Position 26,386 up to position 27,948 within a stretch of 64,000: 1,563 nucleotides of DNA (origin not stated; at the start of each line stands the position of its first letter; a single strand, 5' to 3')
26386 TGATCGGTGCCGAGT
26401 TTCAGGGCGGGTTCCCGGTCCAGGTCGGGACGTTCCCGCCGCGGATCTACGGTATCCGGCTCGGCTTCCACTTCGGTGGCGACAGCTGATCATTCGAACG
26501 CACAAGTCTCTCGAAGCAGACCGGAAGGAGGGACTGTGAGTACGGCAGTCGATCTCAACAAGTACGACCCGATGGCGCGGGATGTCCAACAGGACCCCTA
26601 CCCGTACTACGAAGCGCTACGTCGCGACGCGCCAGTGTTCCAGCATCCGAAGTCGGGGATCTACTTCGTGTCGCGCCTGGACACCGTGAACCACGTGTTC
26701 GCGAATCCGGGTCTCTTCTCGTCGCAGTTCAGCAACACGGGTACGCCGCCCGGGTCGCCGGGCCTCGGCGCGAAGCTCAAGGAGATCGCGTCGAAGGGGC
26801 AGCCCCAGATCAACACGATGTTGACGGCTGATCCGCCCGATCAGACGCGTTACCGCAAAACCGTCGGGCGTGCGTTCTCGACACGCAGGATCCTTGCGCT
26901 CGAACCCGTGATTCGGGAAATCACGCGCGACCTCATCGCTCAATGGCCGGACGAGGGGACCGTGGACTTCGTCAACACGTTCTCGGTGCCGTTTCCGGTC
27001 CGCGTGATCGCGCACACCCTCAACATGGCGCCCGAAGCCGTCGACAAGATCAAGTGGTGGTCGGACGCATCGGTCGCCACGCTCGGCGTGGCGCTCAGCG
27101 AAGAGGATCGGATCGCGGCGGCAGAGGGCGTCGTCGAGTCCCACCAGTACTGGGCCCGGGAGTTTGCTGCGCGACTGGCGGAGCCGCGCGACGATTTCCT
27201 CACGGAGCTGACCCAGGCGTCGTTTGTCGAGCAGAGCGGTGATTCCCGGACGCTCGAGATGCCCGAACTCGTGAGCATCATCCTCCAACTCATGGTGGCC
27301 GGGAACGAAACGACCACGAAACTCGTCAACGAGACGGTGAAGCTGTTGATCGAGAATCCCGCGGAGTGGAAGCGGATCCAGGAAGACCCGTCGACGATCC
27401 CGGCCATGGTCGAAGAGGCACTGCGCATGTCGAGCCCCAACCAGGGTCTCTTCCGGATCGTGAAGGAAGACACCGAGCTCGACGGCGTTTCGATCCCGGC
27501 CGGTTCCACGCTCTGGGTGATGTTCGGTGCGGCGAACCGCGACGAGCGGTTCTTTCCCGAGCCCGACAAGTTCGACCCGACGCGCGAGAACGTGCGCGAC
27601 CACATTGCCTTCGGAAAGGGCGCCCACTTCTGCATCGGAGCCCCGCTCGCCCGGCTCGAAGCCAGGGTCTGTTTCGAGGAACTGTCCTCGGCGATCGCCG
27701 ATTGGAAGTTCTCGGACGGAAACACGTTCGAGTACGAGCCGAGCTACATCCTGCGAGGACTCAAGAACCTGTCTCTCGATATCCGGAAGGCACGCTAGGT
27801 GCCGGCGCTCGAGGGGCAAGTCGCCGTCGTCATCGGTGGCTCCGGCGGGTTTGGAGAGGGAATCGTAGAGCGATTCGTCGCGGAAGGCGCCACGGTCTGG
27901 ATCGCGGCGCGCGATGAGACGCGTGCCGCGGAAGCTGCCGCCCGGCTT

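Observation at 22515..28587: Carotenoid-cleavage oxygenase, TonB-dependent receptor, P450 and SDR arranged as one motif-controlled unit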

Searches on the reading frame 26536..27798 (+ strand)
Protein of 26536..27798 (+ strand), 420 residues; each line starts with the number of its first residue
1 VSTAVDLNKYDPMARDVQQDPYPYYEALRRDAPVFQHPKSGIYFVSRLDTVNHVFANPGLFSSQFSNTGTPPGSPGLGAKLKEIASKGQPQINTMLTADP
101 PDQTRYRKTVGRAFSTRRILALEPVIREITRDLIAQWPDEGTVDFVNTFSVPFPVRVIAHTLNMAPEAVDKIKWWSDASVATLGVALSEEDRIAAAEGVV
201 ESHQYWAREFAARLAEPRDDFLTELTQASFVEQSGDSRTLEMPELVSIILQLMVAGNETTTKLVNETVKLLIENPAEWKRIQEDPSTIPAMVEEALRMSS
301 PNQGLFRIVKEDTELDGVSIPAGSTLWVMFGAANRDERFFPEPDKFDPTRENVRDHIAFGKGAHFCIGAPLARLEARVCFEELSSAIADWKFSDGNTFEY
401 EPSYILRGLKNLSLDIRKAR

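Call 6: search_protein_families(library=pfam, proteins=[window:26536-27798:+])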
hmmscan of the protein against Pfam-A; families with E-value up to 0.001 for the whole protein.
window:26536-27798:+ (420 aa): 1 family
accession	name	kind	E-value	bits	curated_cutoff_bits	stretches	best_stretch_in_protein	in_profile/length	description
PF00067.27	p450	-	4e-31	108.7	22.8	1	215-381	235-426/462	Cytochrome P450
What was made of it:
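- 26536..27798 (+): Class-I-type cytochrome P450 of 420 aa. Predicted hydroxylase of the substrate or of the cleavage product. Pfam PF00067 (call 6).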

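Call 12: search_solved_structures(query=window:26536-27798:+, max_evalue=1e-20)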
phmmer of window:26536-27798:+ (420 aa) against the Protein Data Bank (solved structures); distinct sequences matched with E-value up to 1e-20: 356 (the best 60 are shown).
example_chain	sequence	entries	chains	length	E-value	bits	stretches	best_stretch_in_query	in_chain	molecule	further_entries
6gmf_A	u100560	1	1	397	1.5e-58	202.1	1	11-414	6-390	Putative cytochrome P450 hydroxylase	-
3vrm_A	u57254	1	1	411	2.2e-57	198.2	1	8-413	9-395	Vitamin D(3) 25-hydroxylase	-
3a4g_A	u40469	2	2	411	2.2e-57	198.2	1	8-413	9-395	Vitamin D hydroxylase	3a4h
5gnm_A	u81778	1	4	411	3e-57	197.7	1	8-413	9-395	Vitamin D(3) 25-hydroxylase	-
5gwe_A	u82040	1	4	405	3.3e-57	197.6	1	19-387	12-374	Cytochrome P450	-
5xjn_A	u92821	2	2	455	4.3e-57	197.2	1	19-387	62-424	Cytochrome P450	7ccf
3a4z_A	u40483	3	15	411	6.1e-57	196.7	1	8-413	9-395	Vitamin D hydroxylase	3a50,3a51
4rm4_A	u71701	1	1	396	7.9e-57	196.3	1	19-390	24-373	Cytochrome P450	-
7y9o_A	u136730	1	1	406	8.6e-57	196.2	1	17-419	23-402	Cytochrome P450 monooxygenase YjiB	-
8vxg_A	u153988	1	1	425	1.9e-56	195.1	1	3-413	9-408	CYP125MRCA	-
8vxi_A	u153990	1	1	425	1.9e-56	195.1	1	4-413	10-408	CYP125MRCA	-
5gnl_A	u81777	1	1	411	2e-56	195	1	8-413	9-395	Vitamin D(3) 25-hydroxylase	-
7y97_A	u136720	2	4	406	9.9e-56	192.7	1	17-418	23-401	Cytochrome P450 monooxygenase YjiB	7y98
1z8q_A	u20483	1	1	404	1.2e-53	185.9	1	94-413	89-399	6-deoxyerythronolide B hydroxylase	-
5l90_A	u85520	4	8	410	1.8e-53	185.3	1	16-412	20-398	Cytochrome P450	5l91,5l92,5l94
1jip_A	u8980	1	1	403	4.1e-53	184.1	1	94-413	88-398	CYTOCHROME P450 107A1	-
1jio_A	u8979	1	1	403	5.7e-53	183.6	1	94-413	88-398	CYTOCHROME P450 107A1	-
5hdi_A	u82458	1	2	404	6.9e-53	183.4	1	15-414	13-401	Cytochrome P450 144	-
1egy_A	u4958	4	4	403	1.1e-52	182.7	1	94-413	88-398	CYTOCHROME P450ERYF | CYTOCHROME P450 107A1 | CYTOCHROME P450 ERYF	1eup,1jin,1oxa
5vws_A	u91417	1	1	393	2.7e-52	181.4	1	22-385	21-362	Cytochrome P450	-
6dcd_A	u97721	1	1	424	7.7e-52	179.9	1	19-414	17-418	Cytochrome P450 150A6 Cyp150A6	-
6gk5_A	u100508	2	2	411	1.4e-50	175.8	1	94-384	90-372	Cytochrome P450 CYP267B1 protein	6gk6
8gue_A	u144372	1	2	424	5.5e-50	173.8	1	13-419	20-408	Cytochrome P450 monooxygenase PikC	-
7xbm_A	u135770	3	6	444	6.7e-50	173.5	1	13-419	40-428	Cytochrome P450 monooxygenase PikC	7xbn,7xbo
2vz7_A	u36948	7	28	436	8.7e-50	173.2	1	13-419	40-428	CYTOCHROME P450 MONOOXYGENASE | CYTOCHROME P450 HYDROXYLASE PIKC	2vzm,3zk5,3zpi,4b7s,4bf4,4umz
2whw_A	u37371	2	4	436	8.7e-50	173.2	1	13-419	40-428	CYTOCHROME P450 MONOOXYGENASE | CYTOCHROME P450 HYDROXYLASE PIKC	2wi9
2bvj_A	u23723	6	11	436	1.1e-49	172.8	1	13-419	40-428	CYTOCHROME P450 MONOOXYGENASE | CYTOCHROME P450 HYDROXYLASE PIKC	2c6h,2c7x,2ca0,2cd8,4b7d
2xkr_A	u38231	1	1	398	2.8e-49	171.5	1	88-412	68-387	PUTATIVE CYTOCHROME P450 142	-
7wex_A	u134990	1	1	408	4.1e-49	171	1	12-409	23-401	Cytochrome P450 hydroxylase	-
3r9b_A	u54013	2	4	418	5.7e-49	170.5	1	14-416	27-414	CYTOCHROME P450 164A2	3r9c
2jjn_A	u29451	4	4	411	2.4e-48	168.4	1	91-385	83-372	CYTOCHROME P450 113A1 | ERYTHROMYCIN B/D C-12 HYDROXYLASE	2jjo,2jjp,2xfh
6kbh_A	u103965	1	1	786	2.6e-48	168.3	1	10-409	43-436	Cytochrome P450 monooxygenase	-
5cje_A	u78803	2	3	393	3.6e-47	164.5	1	3-413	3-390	Cytochrome P450 hydroxylase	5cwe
4e2p_A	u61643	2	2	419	3.6e-47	164.5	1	94-391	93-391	Cytochrome P450 107B1 (P450CVIIB1)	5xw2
8w6z_A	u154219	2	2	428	8.2e-47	163.4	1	13-381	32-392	Cytochrome P450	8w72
6ldl_A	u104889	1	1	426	2.9e-46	161.5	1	9-407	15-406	Cytochrome P450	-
6gii_A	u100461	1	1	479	4.5e-46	160.9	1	9-407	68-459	Cytochrome P450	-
2wgy_A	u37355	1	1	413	5.8e-46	160.6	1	13-409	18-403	CYTOCHROME P450 130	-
6laa_A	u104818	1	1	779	5.9e-46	160.5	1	9-407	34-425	Cytochrome P450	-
8yhn_A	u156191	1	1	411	1.5e-45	159.2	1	3-416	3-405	Cytochrome P450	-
2uuq_A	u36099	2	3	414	2e-45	158.8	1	12-409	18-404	CYTOCHROME P450 130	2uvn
2wh8_A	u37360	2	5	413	2e-45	158.8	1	13-409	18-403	PUTATIVE CYTOCHROME P450 130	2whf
7sh5_A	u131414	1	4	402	2.7e-45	158.3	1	89-413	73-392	Cytochrome P450 142A3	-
7smz_A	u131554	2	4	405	5.5e-45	157.4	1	89-413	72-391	Cytochrome P450 142A3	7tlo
4ggv_A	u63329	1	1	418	9.8e-45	156.5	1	95-383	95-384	Cytochrome P450 superfamily protein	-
5ofq_A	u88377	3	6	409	1.7e-44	155.8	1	15-384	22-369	Cytochrome P450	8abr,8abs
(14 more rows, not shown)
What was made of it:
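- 26536..27798 (+): PDB hits of about 200 bits to CYP107-, CYP109-, Vdh- and CYP125-like enzymes (call 12).
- Tried and rejected: The top PDB hits are spread over CYP107, CYP109, Vdh, CYP125 and CYP142 at about 200 bits, which is uninformative (call 12).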

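Call 22: search_protein_families(library=ncbifam, proteins=[window:26536-27798:+], max_evalue=0.00001)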
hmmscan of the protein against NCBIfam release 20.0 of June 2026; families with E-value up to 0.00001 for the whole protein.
window:26536-27798:+ (420 aa): 9 families
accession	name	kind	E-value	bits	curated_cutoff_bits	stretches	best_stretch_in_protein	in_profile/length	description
NF041177.1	Cyp119_Thmprot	equivalog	4.5e-57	193.5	680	1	22-414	2-364/368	cytochrome P450 Cyp119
TIGR04538.1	P450_cycloAA_1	subfamily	5e-52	177.1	500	1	16-414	6-392/395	cytochrome P450, cyclodipeptide synthase-associated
TIGR04515.1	P450_rel_GT_act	subfamily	2.5e-43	148.9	343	1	13-387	25-359/386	P450-derived glycosyltransferase activator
NF041802.1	P450_SolI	exception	9.3e-41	139.6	850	1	4-416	13-422/424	solanimycin biosynthesis cytochrome P450 SolI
NF045816.1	PentlenlactSyn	equivalog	2.4e-38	131.9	700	1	101-391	89-370/396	pentalenolactone synthase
TIGR04458.1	CYP450_TxtE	equivalog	1.8e-29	102.6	500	1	16-391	8-379/403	4-nitrotryptophan synthase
NF050147.1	aminopyruv_ApyO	equivalog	1.8e-14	53.2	525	1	103-382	88-388/444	RiPP biosynthesis cytochrome P450 ApyO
NF051859.1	AlbFlvMonOxTrpSyn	equivalog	6.8e-14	51.3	700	0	291-352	323-384/457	bifunctional albaflavenone monooxygenase/terpene synthase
NF045812.1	PentlenOxigase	equivalog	4.9e-13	48.7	800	1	249-382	264-404/444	pentalenene oxygenase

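Call 39: find_homologous_proteins(query=window:26536-27798:+, max_evalue=1e-40)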
Query window:26536-27798:+ (420 aa): 6289 proteins with E <= 1e-40 among 8000 candidates; the best 120 are listed.
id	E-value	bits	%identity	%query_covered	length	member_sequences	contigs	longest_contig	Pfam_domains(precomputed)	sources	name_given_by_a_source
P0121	6.3e-282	953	100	100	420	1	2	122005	PF00067.28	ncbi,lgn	-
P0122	9.3e-223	758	79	100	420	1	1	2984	PF00067.28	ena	-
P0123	9.4e-223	758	78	100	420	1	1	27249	PF00067.28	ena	-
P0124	4.3e-220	749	78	100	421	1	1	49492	PF00067.28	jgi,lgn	jgi:cytochrome P450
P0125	1.4e-217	741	78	100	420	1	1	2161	PF00067.28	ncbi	-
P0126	2.0e-217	740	76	100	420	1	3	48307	PF00067.28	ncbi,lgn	-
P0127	3.1e-217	740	77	100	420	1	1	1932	PF00067.28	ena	-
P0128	2.2e-215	733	77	100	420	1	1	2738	PF00067.28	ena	-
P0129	2.4e-213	727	75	100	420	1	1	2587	PF00067.28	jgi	jgi:cytochrome P450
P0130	1.5e-212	724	75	100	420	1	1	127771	PF00067.28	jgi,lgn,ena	-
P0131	5.3e-212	722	76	100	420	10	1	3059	PF00067.28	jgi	jgi:cytochrome P450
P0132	8.2e-212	722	75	100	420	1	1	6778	PF00067.28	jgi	jgi:cytochrome P450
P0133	1.3e-211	721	75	100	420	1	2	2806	PF00067.28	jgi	jgi:cytochrome P450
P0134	8.1e-210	715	75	100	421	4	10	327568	PF00067.28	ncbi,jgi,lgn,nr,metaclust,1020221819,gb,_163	ncbi:MAG TPA: cytochrome P450 [Myxococcales bacterium]|nr:cytochrome P450 [Myxococcales bacterium]|m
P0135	1.2e-209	715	75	100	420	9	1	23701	PF00067.28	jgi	jgi:cytochrome P450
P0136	2.1e-209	714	75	100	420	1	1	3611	PF00067.28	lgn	-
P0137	1.0e-208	711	74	100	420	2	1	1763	PF00067.28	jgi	jgi:cytochrome P450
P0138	2.3e-201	687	72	100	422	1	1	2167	PF00067.28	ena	-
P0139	6.9e-200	682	70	100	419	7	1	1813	PF00067.28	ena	-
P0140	1.2e-196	672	71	98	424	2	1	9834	PF00067.28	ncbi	-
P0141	8.5e-194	662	70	99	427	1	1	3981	PF00067.28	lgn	-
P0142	2.1e-191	654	67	100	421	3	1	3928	PF00067.28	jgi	jgi:cytochrome P450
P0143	4.5e-182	624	67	100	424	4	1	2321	PF00067.28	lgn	-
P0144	3.0e-181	621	75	88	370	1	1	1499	PF00067.28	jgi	jgi:cytochrome P450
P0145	3.3e-179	614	65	99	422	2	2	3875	PF00067.28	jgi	jgi:cytochrome P450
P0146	1.9e-178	612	65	97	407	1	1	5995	PF00067.28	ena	-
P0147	2.2e-178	612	64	99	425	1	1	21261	PF00067.28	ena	-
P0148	2.5e-178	611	65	97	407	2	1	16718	PF00067.28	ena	-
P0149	7.1e-177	607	65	99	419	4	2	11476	PF00067.28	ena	-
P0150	9.3e-176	603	65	99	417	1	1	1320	PF00067.28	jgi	-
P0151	2.1e-175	602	64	99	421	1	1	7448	PF00067.28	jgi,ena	-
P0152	2.2e-175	602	64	99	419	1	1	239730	PF00067.28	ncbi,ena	-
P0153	1.3e-174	599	64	99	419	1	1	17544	PF00067.28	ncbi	-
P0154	5.2e-172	591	66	96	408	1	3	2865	PF00067.28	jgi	jgi:cytochrome P450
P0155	6.4e-171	587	63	100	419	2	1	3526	PF00067.28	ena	-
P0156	7.4e-168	577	63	99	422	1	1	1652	PF00067.28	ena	-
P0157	1.4e-165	569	61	99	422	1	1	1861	PF00067.28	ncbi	-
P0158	1.9e-164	566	60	100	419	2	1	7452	PF00067.28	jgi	jgi:cytochrome P450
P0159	4.0e-164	565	61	99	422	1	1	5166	PF00067.28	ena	-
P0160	8.3e-164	564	61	99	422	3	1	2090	PF00067.28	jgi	jgi:cytochrome P450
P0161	1.5e-162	559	60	98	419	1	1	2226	PF00067.28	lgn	-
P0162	2.2e-162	559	59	99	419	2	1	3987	PF00067.28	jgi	jgi:cytochrome P450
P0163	7.7e-162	557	77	77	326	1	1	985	PF00067.28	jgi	jgi:cytochrome P450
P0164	3.7e-161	555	59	100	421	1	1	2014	PF00067.28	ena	-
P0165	6.0e-161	554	58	100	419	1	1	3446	PF00067.28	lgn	-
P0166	6.3e-161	554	62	99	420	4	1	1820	PF00067.28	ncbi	-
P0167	6.4e-161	554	61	99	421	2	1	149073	PF00067.28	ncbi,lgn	ncbi:MAG: cytochrome P450 [Actinomycetota bacterium]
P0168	7.6e-161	554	60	98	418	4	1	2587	PF00067.28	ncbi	-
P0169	7.9e-161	554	58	98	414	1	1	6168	PF00067.28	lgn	-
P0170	9.3e-161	554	62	97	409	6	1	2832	PF00067.28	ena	-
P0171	5.3e-160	551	58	100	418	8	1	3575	PF00067.28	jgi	jgi:cytochrome P450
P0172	1.2e-158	547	58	98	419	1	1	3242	PF00067.28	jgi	jgi:cytochrome P450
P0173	3.8e-158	545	60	99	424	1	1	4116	PF00067.28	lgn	-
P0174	1.9e-157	543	61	99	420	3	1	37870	PF00067.28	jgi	jgi:cytochrome P450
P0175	2.4e-157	542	58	99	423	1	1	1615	PF00067.28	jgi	-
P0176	2.3e-156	539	56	100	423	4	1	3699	PF00067.28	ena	-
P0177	2.6e-156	539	60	98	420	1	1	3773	PF00067.28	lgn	-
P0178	4.2e-156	538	59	99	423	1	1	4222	PF00067.28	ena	-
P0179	1.8e-155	536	58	99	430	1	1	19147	PF00067.28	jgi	jgi:cytochrome P450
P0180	3.4e-155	535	58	98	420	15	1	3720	PF00067.28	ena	-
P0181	1.2e-154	533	59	99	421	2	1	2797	PF00067.28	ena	-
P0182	4.0e-154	532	58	99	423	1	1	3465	PF00067.28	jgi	jgi:cytochrome P450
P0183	5.3e-154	531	56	99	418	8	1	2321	PF00067.28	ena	-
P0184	7.5e-154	531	56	99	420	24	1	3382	PF00067.28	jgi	-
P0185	7.9e-154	531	57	99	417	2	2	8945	PF00067.28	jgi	jgi:cytochrome P450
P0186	8.1e-154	531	58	100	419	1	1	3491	PF00067.28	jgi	-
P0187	9.7e-154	530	58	99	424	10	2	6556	PF00067.28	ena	-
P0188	2.0e-153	529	59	99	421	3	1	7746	PF00067.28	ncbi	ncbi:MAG: cytochrome P450 [Actinomycetota bacterium]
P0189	2.6e-153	529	58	99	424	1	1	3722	PF00067.28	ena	-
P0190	2.6e-153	529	56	100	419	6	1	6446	PF00067.28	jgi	jgi:cytochrome P450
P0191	4.7e-153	528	57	100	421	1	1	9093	PF00067.28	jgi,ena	-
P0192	5.8e-153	528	56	99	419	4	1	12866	PF00067.28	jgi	jgi:cytochrome P450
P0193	6.0e-153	528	57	100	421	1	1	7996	PF00067.28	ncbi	-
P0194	8.9e-153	527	57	100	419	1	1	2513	PF00067.28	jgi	jgi:cytochrome P450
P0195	9.1e-153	527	58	99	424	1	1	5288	PF00067.28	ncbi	-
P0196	1.1e-152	527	57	98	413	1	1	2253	PF00067.28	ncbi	-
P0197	1.2e-152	527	57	100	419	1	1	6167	PF00067.28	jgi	jgi:cytochrome P450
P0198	1.3e-152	527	57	98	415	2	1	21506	PF00067.28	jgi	jgi:cytochrome P450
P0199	1.6e-152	526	57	99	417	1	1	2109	PF00067.28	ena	-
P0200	1.6e-152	526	58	99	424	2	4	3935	PF00067.28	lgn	-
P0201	1.6e-152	526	55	99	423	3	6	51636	PF00067.28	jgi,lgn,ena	-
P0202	2.5e-152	526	55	100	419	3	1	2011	PF00067.28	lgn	-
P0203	3.7e-152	525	57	98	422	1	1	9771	PF00067.28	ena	-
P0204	3.8e-152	525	58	99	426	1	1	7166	PF00067.28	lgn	-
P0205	5.0e-152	525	56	100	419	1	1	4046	PF00067.28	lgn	-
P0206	5.3e-152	525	58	99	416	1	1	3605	PF00067.28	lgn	-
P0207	8.8e-152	524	54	99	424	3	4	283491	PF00067.28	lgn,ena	-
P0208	1.2e-151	524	57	99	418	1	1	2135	PF00067.28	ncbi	-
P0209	1.2e-151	524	53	100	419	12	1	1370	PF00067.28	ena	-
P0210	1.5e-151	523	54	100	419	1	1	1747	PF00067.28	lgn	-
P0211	2.8e-151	522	55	100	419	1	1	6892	PF00067.28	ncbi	-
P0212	3.6e-151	522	55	100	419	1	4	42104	PF00067.28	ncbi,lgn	-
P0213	3.9e-151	522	56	100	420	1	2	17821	PF00067.28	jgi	jgi:cytochrome P450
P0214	4.0e-151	522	59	99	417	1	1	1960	PF00067.28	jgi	jgi:cytochrome P450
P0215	4.9e-151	522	58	98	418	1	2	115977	PF00067.28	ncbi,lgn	-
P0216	5.1e-151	521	59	99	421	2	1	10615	PF00067.28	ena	-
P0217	5.5e-151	521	58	99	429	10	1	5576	PF00067.28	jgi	jgi:cytochrome P450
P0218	5.8e-151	521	56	99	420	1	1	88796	PF00067.28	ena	-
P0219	7.0e-151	521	57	99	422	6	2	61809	PF00067.28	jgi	jgi:cytochrome P450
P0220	8.6e-151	521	58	99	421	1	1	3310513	PF00067.28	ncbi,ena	-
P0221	9.2e-151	521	57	100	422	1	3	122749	PF00067.28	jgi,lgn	-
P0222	1.0e-150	520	53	100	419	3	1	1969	PF00067.28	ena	-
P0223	1.1e-150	520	54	100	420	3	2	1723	PF00067.28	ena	-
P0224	1.8e-150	520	57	99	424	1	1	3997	PF00067.28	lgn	-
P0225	1.9e-150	520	55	100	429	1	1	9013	PF00067.28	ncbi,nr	ncbi:MAG: cytochrome P450, partial [Myxococcota bacterium]|nr:cytochrome P450 [Myxococcota bacterium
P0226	2.0e-150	520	58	99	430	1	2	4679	PF00067.28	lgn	-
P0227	2.1e-150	519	55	99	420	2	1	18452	PF00067.28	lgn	-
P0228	2.1e-150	519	58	99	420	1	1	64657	PF00067.28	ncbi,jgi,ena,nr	ncbi:MAG: cytochrome P450 [Acidimicrobiia bacterium]|nr:cytochrome P450 [Acidimicrobiia bacterium]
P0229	2.5e-150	519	56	100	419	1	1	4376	PF00067.28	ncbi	-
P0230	2.9e-150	519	57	99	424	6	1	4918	PF00067.28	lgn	-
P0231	2.9e-150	519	56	99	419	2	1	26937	PF00067.28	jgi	-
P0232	4.4e-150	518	56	100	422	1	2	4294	PF00067.28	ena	-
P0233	4.8e-150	518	57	99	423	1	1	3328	PF00067.28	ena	-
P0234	4.9e-150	518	57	99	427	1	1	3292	PF00067.28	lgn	-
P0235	5.5e-150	518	55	99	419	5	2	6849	PF00067.28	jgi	jgi:cytochrome P450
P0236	5.5e-150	518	56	100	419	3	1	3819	PF00067.28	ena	-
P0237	5.8e-150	518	56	100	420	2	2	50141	PF00067.28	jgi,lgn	-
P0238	6.6e-150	518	55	100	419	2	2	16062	PF00067.28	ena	-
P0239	7.5e-150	518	56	100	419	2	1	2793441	PF00067.28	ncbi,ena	-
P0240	1.2e-149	517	56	100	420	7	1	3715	PF00067.28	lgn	-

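Call 40: find_encoding_contigs(protein=P0123, flank=10000, max_places=1)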
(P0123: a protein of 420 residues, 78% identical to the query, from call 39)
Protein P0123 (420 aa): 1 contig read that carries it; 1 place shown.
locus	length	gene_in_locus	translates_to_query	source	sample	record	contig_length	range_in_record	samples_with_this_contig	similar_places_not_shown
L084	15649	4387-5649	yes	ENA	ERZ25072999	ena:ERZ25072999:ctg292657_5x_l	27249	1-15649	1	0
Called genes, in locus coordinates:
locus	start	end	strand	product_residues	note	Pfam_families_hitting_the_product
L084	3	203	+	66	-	?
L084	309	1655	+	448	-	PF03055:RPE65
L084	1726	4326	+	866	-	PF07715:Plug, PF00593:TonB_dep_Rec_b-barrel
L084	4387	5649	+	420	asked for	PF00067:p450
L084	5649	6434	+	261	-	PF00106:adh_short, PF01370:Epimerase (weak), PF08659:KR, PF13561:adh_short_C2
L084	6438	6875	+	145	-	PF12680:SnoaL_2 (faint), PF13577:SnoaL_4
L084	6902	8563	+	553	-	PF01979:Amidohydro_1 (faint), PF07969:Amidohydro_3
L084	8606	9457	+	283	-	PF00296:Bac_luciferase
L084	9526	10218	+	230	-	PF00440:TetR_N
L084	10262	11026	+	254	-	PF23441:SDR (weak), PF00106:adh_short, PF08659:KR, PF13561:adh_short_C2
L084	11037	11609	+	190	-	PF01243:PNPOx_N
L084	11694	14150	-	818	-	PF07715:Plug, PF00593:TonB_dep_Rec_b-barrel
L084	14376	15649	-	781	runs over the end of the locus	PF07715:Plug, PF00593:TonB_dep_Rec_b-barrel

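Call 41: find_encoding_contigs(protein=P0124, flank=10000, max_places=1)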
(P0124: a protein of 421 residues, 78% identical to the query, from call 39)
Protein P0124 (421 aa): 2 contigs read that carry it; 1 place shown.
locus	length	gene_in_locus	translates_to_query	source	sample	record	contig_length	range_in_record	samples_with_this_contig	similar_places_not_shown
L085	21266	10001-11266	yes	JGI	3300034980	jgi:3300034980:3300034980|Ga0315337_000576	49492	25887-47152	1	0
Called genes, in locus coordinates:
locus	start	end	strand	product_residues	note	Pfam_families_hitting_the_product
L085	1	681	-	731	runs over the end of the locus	PF04879:Molybdop_Fe4S4, PF00384:Molybdopterin, PF01568:Molydop_binding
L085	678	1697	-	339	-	PF02798:GST_N (weak), PF13409:GST_N_2, PF13417:GST_N_3, PF00043:GST_C (weak), PF13410:GST_C_2 (weak), PF14497:GST_C_3 (weak)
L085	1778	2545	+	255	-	PF00106:adh_short, PF08659:KR, PF13561:adh_short_C2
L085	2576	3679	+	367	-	-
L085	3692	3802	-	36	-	-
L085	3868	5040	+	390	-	PF04909:Amidohydro_2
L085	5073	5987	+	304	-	PF00106:adh_short, PF08659:KR, PF13561:adh_short_C2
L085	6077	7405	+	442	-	PF03055:RPE65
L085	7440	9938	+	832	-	PF07715:Plug, PF00593:TonB_dep_Rec_b-barrel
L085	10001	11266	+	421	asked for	PF00067:p450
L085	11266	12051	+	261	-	PF00106:adh_short, PF01370:Epimerase (weak), PF08659:KR, PF23441:SDR (faint), PF13561:adh_short_C2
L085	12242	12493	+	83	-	PF13577:SnoaL_4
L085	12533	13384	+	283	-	PF00296:Bac_luciferase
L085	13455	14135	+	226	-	PF00440:TetR_N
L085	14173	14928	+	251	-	PF23441:SDR, PF00106:adh_short, PF08659:KR, PF13561:adh_short_C2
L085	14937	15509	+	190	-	PF01243:PNPOx_N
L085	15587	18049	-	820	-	PF07715:Plug, PF00593:TonB_dep_Rec_b-barrel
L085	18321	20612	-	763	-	PF07715:Plug, PF00593:TonB_dep_Rec_b-barrel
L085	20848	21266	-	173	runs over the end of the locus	PF13577:SnoaL_4, PF12680:SnoaL_2 (weak), PF14534:DUF4440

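Call 42: find_encoding_contigs(protein=P0126, flank=10000, max_places=1)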
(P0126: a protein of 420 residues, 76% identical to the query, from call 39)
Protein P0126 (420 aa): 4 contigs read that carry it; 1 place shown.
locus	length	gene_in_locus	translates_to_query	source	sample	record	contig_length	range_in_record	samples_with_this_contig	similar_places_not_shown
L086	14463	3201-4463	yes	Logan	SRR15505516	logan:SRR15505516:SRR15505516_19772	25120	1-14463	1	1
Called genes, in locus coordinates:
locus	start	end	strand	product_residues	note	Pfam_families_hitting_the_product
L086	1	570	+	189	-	?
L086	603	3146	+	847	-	PF07715:Plug, PF00593:TonB_dep_Rec_b-barrel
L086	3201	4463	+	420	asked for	PF00067:p450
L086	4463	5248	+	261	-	PF00106:adh_short, PF01370:Epimerase (faint), PF08659:KR, PF13561:adh_short_C2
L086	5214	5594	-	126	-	-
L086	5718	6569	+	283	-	PF00296:Bac_luciferase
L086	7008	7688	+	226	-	PF00440:TetR_N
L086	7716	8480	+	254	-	PF23441:SDR, PF00106:adh_short, PF08659:KR, PF13561:adh_short_C2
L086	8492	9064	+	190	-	PF01243:PNPOx_N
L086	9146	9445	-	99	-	-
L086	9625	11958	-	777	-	PF07715:Plug, PF00593:TonB_dep_Rec_b-barrel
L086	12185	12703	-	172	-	PF13577:SnoaL_4, PF14534:DUF4440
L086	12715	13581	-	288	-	PF00378:ECH_1, PF16113:ECH_2, PF00378:ECH_1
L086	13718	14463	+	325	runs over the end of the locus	PF00676:E1_dh, PF02775:TPP_enzyme_C (faint)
